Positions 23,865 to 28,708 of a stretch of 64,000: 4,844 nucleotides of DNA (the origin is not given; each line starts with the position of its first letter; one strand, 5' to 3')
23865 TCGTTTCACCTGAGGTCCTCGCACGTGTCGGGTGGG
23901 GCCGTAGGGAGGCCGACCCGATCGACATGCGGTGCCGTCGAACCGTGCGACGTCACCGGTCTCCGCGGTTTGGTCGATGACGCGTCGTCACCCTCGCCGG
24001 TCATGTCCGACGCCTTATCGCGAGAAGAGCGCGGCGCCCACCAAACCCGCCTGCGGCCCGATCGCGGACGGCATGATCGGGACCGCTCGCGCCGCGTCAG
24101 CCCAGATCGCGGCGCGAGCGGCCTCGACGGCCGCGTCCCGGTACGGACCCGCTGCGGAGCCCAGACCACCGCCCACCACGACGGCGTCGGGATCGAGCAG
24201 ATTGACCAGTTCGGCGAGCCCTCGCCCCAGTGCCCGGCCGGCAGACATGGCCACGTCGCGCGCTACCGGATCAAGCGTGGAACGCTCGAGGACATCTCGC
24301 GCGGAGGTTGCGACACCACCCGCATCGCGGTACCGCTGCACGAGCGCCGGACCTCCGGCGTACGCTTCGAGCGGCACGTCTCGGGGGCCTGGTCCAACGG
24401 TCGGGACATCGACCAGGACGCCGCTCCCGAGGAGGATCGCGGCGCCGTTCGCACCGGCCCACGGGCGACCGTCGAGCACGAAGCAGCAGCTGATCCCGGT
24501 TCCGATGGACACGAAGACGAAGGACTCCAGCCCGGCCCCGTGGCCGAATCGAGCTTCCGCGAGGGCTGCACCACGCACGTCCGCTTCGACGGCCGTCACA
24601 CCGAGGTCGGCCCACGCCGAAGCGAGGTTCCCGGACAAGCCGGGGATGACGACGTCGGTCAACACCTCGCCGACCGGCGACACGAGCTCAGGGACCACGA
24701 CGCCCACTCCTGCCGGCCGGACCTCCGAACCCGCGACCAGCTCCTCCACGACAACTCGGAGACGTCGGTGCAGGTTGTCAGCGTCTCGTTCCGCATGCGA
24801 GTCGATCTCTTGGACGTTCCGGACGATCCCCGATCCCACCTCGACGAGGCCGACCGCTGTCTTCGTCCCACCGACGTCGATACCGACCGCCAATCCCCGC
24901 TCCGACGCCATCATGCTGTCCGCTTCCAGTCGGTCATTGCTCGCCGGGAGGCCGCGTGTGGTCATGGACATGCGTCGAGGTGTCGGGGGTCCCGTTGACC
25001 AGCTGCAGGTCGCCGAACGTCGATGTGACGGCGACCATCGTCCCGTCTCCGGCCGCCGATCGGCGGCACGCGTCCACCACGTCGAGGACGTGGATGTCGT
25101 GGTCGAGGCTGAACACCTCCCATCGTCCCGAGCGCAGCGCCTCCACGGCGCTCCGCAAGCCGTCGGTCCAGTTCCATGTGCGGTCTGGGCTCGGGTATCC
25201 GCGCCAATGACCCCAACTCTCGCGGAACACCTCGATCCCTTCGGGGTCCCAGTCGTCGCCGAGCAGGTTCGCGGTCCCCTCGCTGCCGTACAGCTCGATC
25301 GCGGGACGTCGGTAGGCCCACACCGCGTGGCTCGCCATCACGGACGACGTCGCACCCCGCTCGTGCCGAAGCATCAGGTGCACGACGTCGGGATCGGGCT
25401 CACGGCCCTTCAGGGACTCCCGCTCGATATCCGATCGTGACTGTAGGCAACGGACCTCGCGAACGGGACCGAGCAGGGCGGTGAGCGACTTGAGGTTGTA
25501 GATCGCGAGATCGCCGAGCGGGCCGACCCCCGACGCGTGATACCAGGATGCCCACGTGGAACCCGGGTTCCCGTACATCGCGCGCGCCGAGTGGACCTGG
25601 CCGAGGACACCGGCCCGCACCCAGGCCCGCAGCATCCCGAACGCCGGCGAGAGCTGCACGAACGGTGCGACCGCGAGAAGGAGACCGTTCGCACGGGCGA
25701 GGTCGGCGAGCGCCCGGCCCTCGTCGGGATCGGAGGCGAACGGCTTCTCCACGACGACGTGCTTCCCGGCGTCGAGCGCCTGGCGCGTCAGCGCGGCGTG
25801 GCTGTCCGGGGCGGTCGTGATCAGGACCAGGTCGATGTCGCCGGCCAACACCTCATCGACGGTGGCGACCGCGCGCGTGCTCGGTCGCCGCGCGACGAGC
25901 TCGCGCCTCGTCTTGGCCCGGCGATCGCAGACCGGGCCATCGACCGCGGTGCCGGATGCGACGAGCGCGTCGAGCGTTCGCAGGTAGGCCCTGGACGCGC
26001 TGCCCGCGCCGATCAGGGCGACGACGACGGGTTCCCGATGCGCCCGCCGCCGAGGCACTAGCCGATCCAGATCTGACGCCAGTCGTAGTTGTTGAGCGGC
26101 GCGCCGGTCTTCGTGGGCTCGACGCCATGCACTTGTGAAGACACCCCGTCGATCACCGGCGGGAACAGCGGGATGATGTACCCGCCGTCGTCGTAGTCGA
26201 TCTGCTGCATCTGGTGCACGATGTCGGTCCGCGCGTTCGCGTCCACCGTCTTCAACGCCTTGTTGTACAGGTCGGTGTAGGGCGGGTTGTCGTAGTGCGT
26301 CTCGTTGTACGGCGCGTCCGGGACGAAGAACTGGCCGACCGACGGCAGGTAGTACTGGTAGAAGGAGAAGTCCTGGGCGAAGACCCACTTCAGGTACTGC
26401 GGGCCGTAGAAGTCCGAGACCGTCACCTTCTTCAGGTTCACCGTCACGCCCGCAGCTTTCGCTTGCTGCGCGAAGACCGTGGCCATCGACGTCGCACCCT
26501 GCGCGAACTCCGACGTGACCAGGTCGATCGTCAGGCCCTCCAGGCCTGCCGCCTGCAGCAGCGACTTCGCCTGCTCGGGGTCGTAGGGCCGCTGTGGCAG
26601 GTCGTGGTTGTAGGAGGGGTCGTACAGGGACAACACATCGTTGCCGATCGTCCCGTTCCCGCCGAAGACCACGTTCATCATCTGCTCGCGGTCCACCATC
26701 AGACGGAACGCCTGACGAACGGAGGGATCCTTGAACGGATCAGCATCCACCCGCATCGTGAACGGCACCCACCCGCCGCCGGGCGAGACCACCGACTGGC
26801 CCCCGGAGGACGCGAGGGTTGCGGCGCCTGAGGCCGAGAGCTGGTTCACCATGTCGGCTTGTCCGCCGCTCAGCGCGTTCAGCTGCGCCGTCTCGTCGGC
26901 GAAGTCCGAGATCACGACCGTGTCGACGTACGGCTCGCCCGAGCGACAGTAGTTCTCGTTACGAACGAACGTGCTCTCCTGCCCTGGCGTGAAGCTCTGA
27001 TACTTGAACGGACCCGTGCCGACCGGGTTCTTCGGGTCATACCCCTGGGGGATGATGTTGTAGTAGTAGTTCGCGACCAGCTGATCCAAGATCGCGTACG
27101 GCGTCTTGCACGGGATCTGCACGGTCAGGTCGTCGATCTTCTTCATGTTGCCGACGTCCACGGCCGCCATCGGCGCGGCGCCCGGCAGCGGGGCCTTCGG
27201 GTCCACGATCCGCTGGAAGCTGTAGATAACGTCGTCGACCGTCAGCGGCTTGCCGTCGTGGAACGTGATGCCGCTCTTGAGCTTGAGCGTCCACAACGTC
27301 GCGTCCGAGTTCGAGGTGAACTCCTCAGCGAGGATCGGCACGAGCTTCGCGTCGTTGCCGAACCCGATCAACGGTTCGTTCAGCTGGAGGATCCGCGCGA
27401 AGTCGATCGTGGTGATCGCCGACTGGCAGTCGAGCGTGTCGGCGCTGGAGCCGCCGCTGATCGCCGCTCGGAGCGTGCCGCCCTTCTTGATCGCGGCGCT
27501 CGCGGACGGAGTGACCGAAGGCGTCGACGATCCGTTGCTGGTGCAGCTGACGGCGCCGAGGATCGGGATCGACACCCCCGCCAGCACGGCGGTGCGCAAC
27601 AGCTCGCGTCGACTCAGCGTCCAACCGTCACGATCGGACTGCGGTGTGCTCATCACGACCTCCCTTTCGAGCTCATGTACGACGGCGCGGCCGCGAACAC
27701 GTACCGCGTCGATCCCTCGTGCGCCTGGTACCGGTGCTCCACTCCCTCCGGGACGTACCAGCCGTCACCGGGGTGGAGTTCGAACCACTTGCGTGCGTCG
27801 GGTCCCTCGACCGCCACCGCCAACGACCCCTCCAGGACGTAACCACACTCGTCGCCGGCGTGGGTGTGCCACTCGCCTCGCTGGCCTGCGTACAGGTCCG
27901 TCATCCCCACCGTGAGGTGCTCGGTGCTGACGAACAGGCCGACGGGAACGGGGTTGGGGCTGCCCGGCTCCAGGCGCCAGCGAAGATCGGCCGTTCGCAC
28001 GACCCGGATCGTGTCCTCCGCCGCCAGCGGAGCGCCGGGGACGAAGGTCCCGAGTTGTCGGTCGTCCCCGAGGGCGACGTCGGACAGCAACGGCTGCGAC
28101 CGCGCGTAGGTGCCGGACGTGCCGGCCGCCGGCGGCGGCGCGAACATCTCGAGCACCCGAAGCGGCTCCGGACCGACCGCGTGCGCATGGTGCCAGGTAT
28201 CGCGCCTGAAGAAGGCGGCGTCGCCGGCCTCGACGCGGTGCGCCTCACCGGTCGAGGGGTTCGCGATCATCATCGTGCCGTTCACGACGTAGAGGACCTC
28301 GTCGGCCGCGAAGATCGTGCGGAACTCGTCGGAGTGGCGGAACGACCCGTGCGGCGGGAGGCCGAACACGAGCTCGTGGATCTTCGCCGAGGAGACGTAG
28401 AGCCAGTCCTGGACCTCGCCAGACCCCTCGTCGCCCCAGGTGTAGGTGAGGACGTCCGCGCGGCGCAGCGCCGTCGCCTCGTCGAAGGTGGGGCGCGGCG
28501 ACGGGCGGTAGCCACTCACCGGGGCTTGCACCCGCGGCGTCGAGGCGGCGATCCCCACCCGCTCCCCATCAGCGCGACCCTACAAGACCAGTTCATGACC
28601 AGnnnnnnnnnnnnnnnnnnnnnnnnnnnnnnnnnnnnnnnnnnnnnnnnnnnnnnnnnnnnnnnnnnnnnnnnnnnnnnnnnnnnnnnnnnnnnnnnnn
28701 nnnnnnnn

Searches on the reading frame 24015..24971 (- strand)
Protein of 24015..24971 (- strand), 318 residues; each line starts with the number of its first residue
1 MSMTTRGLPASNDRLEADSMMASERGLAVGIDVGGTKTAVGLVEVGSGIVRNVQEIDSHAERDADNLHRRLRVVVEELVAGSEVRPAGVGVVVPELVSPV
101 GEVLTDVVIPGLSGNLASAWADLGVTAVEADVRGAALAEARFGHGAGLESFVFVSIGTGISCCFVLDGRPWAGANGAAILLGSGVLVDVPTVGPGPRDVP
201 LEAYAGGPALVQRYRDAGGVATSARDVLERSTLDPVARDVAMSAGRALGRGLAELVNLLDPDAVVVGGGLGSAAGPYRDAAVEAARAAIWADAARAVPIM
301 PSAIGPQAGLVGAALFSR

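Call 61: search_protein_families(library=pfam, proteins=[window:24015-24971:-], max_evalue=0.001)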
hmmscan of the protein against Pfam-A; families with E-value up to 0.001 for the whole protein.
window:24015-24971:- (318 aa): 1 family
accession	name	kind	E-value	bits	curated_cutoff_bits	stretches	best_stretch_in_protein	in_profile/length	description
PF00480.26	ROK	-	1.3e-34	120.6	22.9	1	29-315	2-289/294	ROK family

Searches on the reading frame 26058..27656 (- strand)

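Call 73: search_protein_families(library=pfam, proteins=[window:26058-27656:-], max_evalue=0.0001)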
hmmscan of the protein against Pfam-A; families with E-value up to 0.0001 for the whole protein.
window:26058-27656:- (532 aa): 1 family
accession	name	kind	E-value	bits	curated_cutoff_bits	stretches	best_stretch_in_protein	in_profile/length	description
PF00496.27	SBP_bac_5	-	5.1e-79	266.5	32.4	1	104-433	1-342/368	Bacterial extracellular solute-binding proteins, family 5 Middle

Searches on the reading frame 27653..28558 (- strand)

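Call 73: search_protein_families(library=pfam, proteins=[window:27653-28558:-], max_evalue=0.0001)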
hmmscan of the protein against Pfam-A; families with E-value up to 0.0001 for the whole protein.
window:27653-28558:- (301 aa): 5 families
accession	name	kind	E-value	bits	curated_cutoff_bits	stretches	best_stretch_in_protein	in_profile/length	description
PF07883.17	Cupin_2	-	5.3e-24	84.2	27.2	2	221-281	4-60/70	Cupin domain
PF05899.18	Cupin_3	-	1.4e-11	44.3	23.5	0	78-122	18-61/74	EutQ-like cupin domain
PF02311.25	AraC_binding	-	2.7e-08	34.1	21.1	0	223-286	11-72/135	AraC-like ligand binding domain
PF12852.13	Cupin_6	-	5.8e-08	33.2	26.7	0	88-147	37-96/183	Cupin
PF00190.28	Cupin_1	-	5.8e-07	29.6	22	0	213-290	31-112/151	Cupin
